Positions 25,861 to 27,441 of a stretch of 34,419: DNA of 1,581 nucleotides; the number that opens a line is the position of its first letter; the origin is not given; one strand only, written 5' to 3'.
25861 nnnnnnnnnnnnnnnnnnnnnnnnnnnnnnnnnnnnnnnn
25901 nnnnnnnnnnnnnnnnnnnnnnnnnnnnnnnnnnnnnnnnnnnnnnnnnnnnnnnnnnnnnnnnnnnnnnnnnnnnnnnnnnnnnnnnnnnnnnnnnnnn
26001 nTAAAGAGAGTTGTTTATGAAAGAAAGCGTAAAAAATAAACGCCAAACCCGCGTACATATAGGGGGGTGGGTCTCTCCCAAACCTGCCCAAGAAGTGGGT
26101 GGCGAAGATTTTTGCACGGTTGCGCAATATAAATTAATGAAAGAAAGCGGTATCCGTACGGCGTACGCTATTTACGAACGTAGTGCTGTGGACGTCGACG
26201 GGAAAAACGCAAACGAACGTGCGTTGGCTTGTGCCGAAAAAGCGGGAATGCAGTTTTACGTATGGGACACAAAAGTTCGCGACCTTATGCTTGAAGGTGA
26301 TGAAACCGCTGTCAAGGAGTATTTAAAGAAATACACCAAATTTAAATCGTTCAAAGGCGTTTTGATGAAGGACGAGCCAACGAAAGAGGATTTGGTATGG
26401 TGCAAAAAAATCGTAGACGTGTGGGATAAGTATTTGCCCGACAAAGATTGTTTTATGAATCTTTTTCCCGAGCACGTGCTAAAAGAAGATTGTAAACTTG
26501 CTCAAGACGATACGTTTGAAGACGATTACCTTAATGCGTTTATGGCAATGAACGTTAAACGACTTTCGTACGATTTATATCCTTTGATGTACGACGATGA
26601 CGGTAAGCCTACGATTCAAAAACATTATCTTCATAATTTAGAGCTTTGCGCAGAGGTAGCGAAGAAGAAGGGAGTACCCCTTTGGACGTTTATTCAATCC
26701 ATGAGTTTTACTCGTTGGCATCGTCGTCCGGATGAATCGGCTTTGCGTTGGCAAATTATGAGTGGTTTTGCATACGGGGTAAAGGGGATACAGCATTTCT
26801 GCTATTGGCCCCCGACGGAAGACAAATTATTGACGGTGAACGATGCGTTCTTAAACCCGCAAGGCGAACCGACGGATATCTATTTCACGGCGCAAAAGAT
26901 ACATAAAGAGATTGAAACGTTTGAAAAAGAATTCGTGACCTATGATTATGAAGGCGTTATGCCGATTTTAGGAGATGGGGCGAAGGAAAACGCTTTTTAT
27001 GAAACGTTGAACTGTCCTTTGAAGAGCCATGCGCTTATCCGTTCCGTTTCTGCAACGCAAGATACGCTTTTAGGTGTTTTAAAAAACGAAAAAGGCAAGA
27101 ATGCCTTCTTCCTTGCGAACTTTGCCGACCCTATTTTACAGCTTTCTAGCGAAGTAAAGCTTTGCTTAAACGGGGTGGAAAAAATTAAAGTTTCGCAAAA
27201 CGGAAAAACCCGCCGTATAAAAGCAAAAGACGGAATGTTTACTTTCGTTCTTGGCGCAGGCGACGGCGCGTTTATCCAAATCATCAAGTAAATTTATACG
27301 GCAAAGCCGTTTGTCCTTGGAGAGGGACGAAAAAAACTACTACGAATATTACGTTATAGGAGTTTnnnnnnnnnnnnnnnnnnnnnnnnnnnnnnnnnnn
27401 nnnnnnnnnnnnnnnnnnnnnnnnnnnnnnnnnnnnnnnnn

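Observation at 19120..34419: Gram-positive PUL-like locus with unusual gene order and no ATPase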

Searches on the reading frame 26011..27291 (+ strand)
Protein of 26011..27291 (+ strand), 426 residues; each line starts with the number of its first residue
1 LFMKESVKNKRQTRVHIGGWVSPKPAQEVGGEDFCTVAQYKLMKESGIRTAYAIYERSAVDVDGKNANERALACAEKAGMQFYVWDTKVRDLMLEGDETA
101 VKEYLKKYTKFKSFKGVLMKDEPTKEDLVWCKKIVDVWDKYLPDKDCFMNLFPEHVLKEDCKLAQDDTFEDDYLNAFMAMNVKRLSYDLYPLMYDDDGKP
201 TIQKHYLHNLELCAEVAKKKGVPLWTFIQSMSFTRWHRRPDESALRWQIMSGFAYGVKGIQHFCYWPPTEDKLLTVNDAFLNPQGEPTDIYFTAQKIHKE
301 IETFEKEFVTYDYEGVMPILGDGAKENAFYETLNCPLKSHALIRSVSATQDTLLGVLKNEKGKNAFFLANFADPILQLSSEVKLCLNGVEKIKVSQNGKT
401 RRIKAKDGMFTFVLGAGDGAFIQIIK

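Call 7: search_protein_families(library=pfam, proteins=[window:26011-27291:+], max_evalue=0.01)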
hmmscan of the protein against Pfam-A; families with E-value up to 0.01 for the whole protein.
window:26011-27291:+ (426 aa): 0 families

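Call 8: search_protein_families(library=ncbifam, proteins=[window:26011-27291:+], max_evalue=0.01)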
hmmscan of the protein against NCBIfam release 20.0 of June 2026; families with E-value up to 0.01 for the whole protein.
window:26011-27291:+ (426 aa): 0 families

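Call 11: search_solved_structures(query=window:26011-27291:+, max_evalue=1)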
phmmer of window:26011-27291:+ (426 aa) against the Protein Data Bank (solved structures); distinct sequences matched with E-value up to 1: 0.

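Call 13: find_encoding_contigs(protein=window:26011-27291:+, flank=10000, max_places=10)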
Protein window:26011-27291:+ (426 aa): no gene with exactly this product is on record in the collection.

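Call 15: find_homologous_proteins(query=window:26011-27291:+, max_evalue=0.001)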
Query window:26011-27291:+ (426 aa): 12 proteins with E <= 0.001 among 3630 candidates.
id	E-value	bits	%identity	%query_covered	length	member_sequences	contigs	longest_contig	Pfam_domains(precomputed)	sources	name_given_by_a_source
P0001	1.4e-293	991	100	100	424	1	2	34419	-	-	-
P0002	6.8e-249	844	85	100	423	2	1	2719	-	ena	-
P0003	4.6e-231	785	78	100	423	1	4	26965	-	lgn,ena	-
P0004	5.8e-222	755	75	100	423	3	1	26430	-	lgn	-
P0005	2.3e-216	737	74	97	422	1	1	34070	-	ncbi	-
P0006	8.9e-208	708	70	100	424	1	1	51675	-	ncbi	-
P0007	3.5e-162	558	55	98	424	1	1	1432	-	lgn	-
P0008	6.2e-159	548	56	98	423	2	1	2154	-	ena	-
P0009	3.2e-158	545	55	99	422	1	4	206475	-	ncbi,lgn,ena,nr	ncbi:MAG: hypothetical protein IJY11_01325 [Clostridia bacterium]|nr:hypothetical protein [Clostridi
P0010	1.7e-149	516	70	72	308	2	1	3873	-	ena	-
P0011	6.5e-148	511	52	97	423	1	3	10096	-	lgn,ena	-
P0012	3.5e-147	509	60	83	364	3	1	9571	-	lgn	-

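Call 16: find_encoding_contigs(protein=P0001, flank=10000, max_places=4)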
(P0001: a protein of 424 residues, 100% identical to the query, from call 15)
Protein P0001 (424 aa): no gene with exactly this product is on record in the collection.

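Call 17: find_encoding_contigs(protein=P0009, flank=10000, max_places=4)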
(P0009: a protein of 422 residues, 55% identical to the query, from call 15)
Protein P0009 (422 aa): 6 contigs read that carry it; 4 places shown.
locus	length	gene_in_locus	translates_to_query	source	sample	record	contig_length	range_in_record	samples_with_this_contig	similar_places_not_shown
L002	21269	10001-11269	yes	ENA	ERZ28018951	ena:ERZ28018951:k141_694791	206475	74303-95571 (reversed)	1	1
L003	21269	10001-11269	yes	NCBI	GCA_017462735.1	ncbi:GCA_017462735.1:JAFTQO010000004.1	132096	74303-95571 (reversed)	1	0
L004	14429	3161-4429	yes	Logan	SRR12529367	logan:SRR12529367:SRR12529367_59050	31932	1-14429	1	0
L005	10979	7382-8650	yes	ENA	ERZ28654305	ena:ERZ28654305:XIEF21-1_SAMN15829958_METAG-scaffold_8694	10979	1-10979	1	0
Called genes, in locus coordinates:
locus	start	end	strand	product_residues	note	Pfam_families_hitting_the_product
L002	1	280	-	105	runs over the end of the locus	PF03840:SecG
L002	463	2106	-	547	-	PF01676:Metalloenzyme, PF06415:iPGM_N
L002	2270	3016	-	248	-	PF00121:TIM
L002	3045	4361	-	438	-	PF00162:PGK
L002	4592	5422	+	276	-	PF00303:Thymidylat_synt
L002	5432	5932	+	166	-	PF00186:DHFR_1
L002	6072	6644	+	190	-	PF02502:LacAB_rpiB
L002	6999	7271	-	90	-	PF00216:Bac_DNA_binding, PF18291:HU-HIG (weak)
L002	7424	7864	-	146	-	PF01281:Ribosomal_L9_N, PF03948:Ribosomal_L9_C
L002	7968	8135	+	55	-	PF07561:DUF1540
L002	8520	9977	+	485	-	PF01547:SBP_bac_1, PF13416:SBP_bac_8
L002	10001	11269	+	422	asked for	-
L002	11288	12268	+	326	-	PF00528:BPD_transp_1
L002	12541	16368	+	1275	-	-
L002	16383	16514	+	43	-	-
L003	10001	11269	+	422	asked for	-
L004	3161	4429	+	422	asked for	-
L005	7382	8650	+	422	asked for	-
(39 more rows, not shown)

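Call 18: find_encoding_contigs(protein=P0006, flank=10000, max_places=4)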
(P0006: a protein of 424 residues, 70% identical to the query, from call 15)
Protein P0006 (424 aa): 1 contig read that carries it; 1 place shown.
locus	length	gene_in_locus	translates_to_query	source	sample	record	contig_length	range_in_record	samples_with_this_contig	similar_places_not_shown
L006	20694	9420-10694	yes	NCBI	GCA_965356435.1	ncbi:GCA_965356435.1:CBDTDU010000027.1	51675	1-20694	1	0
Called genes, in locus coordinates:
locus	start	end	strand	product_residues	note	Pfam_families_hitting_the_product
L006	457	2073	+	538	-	PF00239:Resolvase, PF07508:Recombinase, PF13408:Zn_ribbon_recom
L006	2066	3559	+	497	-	PF00239:Resolvase, PF07508:Recombinase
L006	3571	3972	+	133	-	PF00239:Resolvase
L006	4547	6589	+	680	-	PF08531:Bac_rhamnosid_N (faint), PF17389:Bac_rhamnosid6H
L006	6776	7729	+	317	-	PF00165:HTH_AraC (faint), PF12833:HTH_18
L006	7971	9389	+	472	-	PF01547:SBP_bac_1, PF13416:SBP_bac_8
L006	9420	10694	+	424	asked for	-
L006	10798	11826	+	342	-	PF00528:BPD_transp_1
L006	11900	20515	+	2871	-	PF03442:CBM_X2 (weak)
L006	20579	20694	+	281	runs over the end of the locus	PF00528:BPD_transp_1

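Call 33: predict_structure(alignment_id=A1)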
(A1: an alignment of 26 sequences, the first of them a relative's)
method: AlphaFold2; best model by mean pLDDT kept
length: 424 residues; sequences in the alignment: 26
mean_pLDDT: 89.9   pTM: 0.91
mean pLDDT of the five models: 89.9, 89.5, 88.9, 88.0, 87.3
residues with pLDDT >= 90: 295; 70-90: 98; 50-70: 25; < 50: 6
segments of 3 or more residues with pLDDT < 50: 1-6
pLDDT, mean of each block of 10 residues (from residue 1): 51 94 90 96 97 83 92 98 93 92 95 94 90 93 90 70 67 89 89 88 89 93 92 86 97 97 77 78 94 98 97 94 72 92 96 96 96 93 96 97 95 97 88
secondary structure, 60 per line:
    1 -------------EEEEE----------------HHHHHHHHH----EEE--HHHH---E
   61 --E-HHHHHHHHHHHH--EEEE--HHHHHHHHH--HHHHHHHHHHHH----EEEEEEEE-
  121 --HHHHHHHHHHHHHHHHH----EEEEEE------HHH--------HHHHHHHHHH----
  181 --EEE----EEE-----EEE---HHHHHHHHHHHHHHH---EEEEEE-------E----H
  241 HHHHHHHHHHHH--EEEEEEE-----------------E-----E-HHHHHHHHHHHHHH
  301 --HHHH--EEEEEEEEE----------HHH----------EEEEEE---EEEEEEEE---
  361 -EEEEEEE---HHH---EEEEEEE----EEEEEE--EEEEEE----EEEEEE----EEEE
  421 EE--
elements in order: E14-18 H35-43 E48-50 H53-56 H65-76 E79-82 H85-93 H96-107 E112-119 H123-139 E144-149 H167-176 E183-185 E190-192 E198-200 H204-218 E222-227 H240-252 E255-261 H287-300 H303-306 E309-317 E341-346 E350-357 E362-368 E378-384 E389-394 E397-402 E407-412 E417-422

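Call 36: fold_search(model_id=the predicted structure, library=pdb)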
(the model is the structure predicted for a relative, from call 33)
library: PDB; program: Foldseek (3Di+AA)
matches with E <= 10: 1277; with E <= 0.001: 370
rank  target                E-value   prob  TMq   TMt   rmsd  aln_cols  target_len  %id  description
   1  5bx9                  5.1e-12  1.00  0.49  0.50   8.8       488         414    9  Structure of PslG from Pseudomonas aeruginosa (released 2015-10-07)
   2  9g17_A                3.6e-11  1.00  0.49  0.50   7.6       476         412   10  Structure of PslG with a covalently- bound pentasaccharide (released 2025-03-05)
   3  4zn2_A                1.8e-10  1.00  0.51  0.52   7.2       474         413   10  Glycosyl hydrolase from Pseudomonas aeruginosa (released 2016-01-06)
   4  4h41_A                7.4e-09  1.00  0.46  0.58  10.5       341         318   13  Crystal structure of a putative alpha-L-fucosidase (BT_0435) from Bacteroides thetaiotaomicron VPI-5482 at 1.80 A reso (released 2012-10-10)
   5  5a2a                  7.9e-09  1.00  0.43  0.41  11.9       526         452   12  Crystal Structure of Anoxybacillus Alpha-amylase Provides Insights into a New Glycosyl Hydrolase Subclass (released 2016-03-30)
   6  3w5f_A                1.3e-08  1.00  0.47  0.30  21.7       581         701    9  Crystal structure of tomato beta-galactosidase 4 (released 2014-01-29)
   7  6y2k                  2.5e-08  1.00  0.48  0.33   6.7       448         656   12  Crystal structure of beta-galactosidase from the psychrophilic Marinomonas ef1 (released 2020-05-20)
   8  8iu8                  2.7e-08  1.00  0.48  0.39   8.3       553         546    8  Crystal structure of GH66 endodextranase from Flavobacterium johnsoniae (released 2023-06-14)
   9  6t7g_FFF              3.8e-08  1.00  0.48  0.33   6.3       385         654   14  Bacteroides salyersiae GH164 beta-mannosidase in complex with mannoimidazole (released 2019-12-25)
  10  6t7g_DDD              5.0e-08  1.00  0.48  0.33   6.5       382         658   14  Bacteroides salyersiae GH164 beta-mannosidase in complex with mannoimidazole (released 2019-12-25)
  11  6t7g_EEE              5.3e-08  1.00  0.48  0.33   6.6       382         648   14  Bacteroides salyersiae GH164 beta-mannosidase in complex with mannoimidazole (released 2019-12-25)
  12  6t5o_CCC              7.1e-08  1.00  0.48  0.33   6.2       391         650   14  Bacteroides salyersiae GH164 beta-mannosidase (released 2020-01-01)
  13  6t75_EEE              7.1e-08  1.00  0.47  0.33   6.8       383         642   14  Bacteroides salyersiae GH164 beta-mannosidase 2-deoxy-2-fluoro-beta-D-mannosyl enzyme intermediate (released 2020-01-01)
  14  6t7g_AAA              7.5e-08  1.00  0.48  0.33   6.3       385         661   14  Bacteroides salyersiae GH164 beta-mannosidase in complex with mannoimidazole (released 2019-12-25)
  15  6t75_DDD              8.0e-08  1.00  0.49  0.34   6.6       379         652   14  Bacteroides salyersiae GH164 beta-mannosidase 2-deoxy-2-fluoro-beta-D-mannosyl enzyme intermediate (released 2020-01-01)
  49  5xb7_B                5.7e-07  1.00  0.56  0.37  12.2       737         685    9  GH42 alpha-L-arabinopyranosidase from Bifidobacterium animalis subsp. lactis Bl-04 (released 2017-11-01)
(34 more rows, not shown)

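Call 37: search_solved_structures(query=A1, max_evalue=10, show_alignments=4)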
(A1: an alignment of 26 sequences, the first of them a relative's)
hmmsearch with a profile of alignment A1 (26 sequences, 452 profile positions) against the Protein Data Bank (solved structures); distinct sequences matched with E-value up to 10: 4.
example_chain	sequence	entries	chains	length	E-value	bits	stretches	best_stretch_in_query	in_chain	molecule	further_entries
3hgf_A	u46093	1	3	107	0.13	14.3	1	301-375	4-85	Rhoptry protein fragment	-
5xb7_A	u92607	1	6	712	0.63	12.1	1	278-338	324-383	Beta-galactosidase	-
6gfa_A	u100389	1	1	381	0.83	11.7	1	188-242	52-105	Heat shock protein 105 kDa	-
6kww_M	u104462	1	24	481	1.3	11.1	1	93-135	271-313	ATP-dependent protease ATPase subunit HslU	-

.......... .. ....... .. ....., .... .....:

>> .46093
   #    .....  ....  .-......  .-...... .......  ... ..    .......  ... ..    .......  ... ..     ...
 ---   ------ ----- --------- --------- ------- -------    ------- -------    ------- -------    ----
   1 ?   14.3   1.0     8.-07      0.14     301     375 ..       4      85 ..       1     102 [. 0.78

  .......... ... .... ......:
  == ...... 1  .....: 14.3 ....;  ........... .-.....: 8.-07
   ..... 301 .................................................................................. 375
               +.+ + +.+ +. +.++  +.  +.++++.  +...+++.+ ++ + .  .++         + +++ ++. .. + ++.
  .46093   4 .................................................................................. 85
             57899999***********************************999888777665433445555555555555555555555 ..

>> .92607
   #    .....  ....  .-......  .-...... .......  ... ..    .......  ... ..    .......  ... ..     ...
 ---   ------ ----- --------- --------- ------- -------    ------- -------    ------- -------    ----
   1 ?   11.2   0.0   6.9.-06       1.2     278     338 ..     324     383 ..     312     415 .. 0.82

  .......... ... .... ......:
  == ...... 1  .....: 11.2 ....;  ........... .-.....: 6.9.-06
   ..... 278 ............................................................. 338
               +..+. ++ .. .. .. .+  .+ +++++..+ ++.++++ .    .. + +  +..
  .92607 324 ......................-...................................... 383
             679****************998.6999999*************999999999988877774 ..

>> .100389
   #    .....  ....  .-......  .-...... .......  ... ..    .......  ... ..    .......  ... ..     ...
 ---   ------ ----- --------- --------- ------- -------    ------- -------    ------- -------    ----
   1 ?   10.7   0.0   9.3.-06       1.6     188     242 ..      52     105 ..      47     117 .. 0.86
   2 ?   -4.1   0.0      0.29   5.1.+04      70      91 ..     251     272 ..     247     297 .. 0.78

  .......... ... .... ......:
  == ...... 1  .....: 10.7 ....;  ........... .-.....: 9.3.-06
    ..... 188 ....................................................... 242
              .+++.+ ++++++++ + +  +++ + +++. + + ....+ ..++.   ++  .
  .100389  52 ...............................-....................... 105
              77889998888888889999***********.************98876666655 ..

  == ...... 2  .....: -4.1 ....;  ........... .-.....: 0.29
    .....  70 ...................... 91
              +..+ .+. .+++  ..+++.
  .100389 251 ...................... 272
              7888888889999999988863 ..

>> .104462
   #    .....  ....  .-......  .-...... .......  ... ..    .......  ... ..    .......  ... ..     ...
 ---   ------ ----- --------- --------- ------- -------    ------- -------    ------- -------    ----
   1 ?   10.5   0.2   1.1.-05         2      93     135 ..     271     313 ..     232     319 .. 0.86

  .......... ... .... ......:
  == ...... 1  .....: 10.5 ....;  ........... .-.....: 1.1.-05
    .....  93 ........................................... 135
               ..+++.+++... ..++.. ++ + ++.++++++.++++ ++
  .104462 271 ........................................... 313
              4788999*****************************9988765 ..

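Call 38: search_protein_representatives(alignment_id=A1)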
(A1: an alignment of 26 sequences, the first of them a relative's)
Query: 26 sequences, 452 profile positions. Proteins with E-value up to 0.001 (for the whole library): 6535; up to 1e-10: 5089; up to 1e-30: 2163. The best 150 are listed.
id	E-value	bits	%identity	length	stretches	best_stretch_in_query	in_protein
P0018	1.5e-169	581.2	-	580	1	2-451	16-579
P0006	3.1e-165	566.9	-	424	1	39-451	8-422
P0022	1.9e-161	554.5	-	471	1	1-451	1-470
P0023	8.8e-158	542.4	-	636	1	2-452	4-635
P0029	4.4e-142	490.6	-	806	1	1-452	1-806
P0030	5.8e-135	467.2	-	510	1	2-451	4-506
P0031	7.5e-132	456.9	-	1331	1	21-451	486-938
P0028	1.2e-131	456.3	-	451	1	1-450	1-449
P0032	2.8e-128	445.1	-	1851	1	7-451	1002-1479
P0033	1.5e-127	442.8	-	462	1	5-451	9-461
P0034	3.0e-126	438.4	-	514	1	3-450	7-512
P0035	8.2e-126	437.0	-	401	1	44-451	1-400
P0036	1.1e-125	436.6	-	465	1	1-451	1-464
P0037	4.3e-125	434.6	-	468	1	6-451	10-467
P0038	1.1e-124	433.3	-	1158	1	21-451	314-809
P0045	6.6e-115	401.1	-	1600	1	40-451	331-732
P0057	3.9e-106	372.1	-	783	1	21-451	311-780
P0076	1.7e-95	337.1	-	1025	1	22-451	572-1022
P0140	6.6e-78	279.1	-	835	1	43-449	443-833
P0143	1.6e-77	277.8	-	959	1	24-451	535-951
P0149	3.3e-76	273.5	-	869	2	43-449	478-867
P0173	2.2e-73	264.2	-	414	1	43-451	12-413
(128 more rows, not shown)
